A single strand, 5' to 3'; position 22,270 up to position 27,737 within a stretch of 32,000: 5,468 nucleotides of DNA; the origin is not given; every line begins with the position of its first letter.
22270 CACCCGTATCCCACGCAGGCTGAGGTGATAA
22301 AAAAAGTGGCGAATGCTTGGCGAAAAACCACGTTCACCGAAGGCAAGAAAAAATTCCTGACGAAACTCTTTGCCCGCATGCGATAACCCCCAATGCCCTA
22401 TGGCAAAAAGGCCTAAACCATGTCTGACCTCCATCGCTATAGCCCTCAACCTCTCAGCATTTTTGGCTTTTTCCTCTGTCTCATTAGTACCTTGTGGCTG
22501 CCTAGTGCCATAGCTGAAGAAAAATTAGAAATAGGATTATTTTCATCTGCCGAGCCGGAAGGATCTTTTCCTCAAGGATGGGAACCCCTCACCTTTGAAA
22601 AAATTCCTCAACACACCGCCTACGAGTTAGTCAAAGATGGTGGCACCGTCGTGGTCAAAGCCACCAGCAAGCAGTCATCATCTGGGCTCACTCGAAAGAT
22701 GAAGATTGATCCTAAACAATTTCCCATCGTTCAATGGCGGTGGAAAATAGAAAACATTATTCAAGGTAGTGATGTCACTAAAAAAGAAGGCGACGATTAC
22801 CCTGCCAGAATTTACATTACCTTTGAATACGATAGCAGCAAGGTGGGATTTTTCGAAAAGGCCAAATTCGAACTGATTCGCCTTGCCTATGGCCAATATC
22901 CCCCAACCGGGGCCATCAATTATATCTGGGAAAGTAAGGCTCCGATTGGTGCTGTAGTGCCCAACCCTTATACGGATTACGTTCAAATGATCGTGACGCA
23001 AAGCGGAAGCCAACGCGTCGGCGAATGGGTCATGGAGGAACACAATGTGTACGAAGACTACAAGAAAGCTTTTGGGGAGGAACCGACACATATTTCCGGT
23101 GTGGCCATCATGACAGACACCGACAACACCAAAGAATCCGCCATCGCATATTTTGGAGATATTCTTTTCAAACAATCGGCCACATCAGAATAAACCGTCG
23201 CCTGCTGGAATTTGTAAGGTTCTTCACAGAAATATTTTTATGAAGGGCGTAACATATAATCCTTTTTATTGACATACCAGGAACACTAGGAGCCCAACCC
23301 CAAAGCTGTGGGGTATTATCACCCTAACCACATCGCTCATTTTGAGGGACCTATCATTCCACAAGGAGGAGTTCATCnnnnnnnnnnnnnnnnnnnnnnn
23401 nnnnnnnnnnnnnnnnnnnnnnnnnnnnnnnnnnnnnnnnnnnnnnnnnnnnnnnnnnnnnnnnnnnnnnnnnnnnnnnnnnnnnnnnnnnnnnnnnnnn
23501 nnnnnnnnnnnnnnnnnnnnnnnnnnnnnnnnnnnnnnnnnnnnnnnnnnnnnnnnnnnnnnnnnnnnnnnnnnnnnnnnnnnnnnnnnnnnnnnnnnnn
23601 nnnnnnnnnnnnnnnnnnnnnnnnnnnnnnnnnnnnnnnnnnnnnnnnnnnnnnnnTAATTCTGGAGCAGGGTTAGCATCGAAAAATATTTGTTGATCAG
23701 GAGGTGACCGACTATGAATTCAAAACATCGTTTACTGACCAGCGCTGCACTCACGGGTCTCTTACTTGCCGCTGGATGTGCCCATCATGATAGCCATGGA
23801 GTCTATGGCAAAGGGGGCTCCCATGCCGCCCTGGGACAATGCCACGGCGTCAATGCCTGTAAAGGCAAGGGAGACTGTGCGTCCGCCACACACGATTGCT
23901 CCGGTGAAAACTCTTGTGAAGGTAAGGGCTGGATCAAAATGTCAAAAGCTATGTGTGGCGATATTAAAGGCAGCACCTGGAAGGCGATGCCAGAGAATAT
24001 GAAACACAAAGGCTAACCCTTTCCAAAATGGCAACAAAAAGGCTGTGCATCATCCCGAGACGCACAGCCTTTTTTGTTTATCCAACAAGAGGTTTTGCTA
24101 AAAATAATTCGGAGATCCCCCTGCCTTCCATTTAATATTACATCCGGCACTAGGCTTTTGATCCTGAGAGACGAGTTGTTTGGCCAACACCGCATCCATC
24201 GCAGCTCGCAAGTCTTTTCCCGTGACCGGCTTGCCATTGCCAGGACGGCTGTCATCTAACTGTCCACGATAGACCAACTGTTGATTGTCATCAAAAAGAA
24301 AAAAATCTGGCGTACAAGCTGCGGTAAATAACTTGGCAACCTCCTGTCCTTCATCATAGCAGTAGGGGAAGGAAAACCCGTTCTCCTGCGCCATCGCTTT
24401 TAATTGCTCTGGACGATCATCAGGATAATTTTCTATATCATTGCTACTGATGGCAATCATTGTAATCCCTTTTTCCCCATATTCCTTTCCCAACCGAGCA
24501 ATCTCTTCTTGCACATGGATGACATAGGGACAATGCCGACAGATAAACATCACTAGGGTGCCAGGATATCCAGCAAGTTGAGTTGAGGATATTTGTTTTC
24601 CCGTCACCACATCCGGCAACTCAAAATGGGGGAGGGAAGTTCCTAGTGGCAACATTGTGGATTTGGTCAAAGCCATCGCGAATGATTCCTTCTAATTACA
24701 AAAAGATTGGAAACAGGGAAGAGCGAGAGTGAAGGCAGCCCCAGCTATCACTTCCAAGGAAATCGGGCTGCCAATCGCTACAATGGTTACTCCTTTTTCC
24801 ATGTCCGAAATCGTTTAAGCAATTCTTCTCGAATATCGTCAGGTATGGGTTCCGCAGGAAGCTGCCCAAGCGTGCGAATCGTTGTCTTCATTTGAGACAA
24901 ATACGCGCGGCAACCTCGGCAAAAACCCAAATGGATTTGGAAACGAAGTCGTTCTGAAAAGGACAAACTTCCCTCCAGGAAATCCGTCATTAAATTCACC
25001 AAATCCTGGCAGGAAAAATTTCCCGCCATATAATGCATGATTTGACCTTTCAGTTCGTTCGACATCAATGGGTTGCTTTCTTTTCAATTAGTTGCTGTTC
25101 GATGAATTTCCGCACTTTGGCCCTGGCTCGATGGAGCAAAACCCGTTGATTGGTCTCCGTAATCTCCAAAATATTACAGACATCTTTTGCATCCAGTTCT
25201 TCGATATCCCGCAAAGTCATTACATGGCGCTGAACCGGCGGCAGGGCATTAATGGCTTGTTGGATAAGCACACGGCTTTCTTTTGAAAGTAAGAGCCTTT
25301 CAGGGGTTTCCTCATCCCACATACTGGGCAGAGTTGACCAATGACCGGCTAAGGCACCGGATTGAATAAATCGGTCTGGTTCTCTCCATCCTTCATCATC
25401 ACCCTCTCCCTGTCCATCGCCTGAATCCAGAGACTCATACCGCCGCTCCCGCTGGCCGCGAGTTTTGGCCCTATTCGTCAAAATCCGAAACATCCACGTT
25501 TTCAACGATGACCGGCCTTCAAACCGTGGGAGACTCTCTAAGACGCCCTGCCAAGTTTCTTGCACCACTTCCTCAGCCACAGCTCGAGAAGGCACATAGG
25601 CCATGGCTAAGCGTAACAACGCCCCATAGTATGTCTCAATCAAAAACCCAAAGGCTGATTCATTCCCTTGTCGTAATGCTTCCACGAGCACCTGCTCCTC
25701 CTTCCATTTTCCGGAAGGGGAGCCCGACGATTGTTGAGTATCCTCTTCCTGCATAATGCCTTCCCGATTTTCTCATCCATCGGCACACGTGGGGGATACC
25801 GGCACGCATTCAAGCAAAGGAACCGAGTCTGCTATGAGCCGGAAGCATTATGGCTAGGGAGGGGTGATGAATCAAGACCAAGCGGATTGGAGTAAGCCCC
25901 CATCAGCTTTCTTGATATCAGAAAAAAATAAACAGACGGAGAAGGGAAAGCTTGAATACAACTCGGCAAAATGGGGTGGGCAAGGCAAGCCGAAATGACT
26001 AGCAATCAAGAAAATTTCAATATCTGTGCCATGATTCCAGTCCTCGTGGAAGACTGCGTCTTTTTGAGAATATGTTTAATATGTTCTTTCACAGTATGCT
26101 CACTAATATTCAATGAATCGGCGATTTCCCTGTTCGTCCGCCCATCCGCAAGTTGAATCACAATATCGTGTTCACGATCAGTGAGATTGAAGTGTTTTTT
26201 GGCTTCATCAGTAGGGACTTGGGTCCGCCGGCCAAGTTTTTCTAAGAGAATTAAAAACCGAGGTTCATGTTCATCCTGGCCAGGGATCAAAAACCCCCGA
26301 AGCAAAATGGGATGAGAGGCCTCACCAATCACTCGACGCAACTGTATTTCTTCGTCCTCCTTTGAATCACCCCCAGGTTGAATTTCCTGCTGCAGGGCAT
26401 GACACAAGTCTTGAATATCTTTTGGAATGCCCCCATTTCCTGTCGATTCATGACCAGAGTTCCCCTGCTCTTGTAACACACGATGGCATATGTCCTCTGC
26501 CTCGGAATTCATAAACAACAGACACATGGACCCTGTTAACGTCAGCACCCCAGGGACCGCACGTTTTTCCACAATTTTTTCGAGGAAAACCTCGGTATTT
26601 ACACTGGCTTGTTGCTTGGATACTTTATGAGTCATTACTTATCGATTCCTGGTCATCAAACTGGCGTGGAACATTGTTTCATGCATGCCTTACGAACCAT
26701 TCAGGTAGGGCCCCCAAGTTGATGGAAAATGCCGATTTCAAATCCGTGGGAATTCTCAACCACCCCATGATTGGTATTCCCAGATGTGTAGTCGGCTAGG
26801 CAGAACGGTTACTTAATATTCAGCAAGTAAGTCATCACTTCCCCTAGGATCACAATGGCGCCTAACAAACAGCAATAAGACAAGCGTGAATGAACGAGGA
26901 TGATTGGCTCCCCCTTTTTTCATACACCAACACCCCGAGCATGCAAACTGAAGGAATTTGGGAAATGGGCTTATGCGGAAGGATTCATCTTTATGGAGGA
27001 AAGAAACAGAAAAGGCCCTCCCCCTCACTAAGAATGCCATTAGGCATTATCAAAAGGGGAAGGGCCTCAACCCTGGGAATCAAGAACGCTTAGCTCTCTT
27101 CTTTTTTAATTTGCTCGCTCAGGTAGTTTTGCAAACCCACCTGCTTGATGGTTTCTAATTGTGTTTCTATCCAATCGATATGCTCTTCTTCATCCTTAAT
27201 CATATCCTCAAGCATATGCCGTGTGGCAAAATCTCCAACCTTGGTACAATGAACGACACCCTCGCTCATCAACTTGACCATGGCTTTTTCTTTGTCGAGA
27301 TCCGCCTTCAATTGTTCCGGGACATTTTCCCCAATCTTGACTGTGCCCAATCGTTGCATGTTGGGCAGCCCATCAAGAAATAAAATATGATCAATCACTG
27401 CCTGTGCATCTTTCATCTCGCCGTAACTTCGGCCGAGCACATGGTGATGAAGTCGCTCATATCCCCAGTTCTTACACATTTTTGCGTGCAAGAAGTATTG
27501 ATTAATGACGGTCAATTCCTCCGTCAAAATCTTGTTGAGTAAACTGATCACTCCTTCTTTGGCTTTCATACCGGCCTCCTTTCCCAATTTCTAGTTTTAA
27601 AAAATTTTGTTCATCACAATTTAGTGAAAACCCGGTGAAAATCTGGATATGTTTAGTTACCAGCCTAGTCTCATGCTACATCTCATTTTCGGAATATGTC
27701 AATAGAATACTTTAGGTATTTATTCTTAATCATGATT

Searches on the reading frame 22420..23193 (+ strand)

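Call 7: search_protein_families(library=pfam, proteins=[window:22420-23193:+], max_evalue=0.001)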
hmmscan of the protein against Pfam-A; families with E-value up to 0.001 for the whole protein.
window:22420-23193:+ (257 aa): 1 family
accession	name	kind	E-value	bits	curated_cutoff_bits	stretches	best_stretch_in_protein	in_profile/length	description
PF11249.13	DUF3047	-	1.6e-82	276.3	27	1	53-248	2-197/198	Protein of unknown function (DUF3047)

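Call 35: search_protein_families(library=ncbifam, proteins=[window:22420-23193:+], max_evalue=0.00001)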
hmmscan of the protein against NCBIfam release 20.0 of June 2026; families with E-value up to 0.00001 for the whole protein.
window:22420-23193:+ (257 aa): 0 families

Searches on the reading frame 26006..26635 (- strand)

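Call 7: search_protein_families(library=pfam, proteins=[window:26006-26635:-], max_evalue=0.001)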
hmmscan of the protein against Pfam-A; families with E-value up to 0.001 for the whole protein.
window:26006-26635:- (209 aa): 4 families
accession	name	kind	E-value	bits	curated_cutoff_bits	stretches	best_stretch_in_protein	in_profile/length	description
PF00196.25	GerE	-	1.2e-13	50.9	23.5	1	150-197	2-49/57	Bacterial regulatory proteins, luxR family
PF08281.18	Sigma70_r4_2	-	4.8e-05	23.4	25.7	1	152-192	12-53/54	Sigma-70, region 4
PF04545.22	Sigma70_r4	-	6.4e-05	22.8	24.1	1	151-192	5-47/50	Sigma-70, region 4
PF13384.12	HTH_23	-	0.00045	20.4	24.6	1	158-188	10-40/50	Homeodomain-like domain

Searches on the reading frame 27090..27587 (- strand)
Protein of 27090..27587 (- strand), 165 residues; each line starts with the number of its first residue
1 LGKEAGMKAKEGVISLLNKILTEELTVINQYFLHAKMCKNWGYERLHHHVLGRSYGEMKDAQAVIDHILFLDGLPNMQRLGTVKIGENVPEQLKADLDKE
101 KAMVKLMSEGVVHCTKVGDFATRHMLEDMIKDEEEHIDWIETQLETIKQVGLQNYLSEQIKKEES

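Call 7: search_protein_families(library=pfam, proteins=[window:27090-27587:-], max_evalue=0.001)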
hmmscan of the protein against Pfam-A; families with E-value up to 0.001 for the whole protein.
window:27090-27587:- (165 aa): 1 family
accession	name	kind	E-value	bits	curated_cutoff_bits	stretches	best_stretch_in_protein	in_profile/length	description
PF00210.30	Ferritin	-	8.6e-36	123.4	24.5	1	15-149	2-141/142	Ferritin-like domain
